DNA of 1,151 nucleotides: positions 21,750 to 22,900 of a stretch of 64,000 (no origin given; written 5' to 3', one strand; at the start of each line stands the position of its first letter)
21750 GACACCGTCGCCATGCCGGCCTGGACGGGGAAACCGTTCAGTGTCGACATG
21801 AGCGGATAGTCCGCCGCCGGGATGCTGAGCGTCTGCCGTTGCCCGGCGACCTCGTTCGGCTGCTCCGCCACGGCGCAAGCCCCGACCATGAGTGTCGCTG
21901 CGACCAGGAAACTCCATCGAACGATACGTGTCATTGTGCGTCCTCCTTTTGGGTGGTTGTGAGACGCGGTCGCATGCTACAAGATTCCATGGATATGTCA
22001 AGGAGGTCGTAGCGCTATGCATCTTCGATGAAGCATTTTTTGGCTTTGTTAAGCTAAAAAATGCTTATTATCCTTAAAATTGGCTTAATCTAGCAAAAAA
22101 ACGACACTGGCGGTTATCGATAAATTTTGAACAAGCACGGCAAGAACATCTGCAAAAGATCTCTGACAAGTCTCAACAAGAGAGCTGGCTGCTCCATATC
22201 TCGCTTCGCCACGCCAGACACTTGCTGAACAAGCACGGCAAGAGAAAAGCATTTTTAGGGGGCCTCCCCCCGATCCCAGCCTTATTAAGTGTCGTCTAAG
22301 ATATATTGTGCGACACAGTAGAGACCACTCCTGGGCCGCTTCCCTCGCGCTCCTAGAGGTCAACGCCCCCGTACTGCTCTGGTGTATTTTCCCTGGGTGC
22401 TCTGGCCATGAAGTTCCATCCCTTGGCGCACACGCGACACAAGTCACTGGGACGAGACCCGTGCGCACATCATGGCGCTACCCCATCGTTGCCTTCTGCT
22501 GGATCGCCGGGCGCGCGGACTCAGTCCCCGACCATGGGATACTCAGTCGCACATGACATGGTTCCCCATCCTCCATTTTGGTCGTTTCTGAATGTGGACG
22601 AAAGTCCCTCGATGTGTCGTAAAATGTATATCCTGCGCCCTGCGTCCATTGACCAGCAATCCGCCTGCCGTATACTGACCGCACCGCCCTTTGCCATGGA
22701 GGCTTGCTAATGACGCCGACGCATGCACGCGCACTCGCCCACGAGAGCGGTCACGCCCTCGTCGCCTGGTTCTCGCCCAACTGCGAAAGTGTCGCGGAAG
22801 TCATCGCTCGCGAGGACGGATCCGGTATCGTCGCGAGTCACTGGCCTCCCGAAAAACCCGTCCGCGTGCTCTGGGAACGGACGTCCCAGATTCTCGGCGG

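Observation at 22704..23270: Orphan FtsH-type M41 peptidase domain with no AAA ATPase, expressed from its own strong promoter in an AT-rich island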

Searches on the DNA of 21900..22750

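Call 80: search_rna_families(source=window, start=21900, end=22750, threshold=evalue, max_evalue=1)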
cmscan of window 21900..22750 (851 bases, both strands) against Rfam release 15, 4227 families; matches with E-value up to 1: 1.
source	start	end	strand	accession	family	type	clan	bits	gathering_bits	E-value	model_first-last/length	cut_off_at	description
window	22032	22091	-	RF02931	Bacilli-1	Gene; sRNA;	-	16.6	55.6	0.75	1-65/65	no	Bacilli-1 RNA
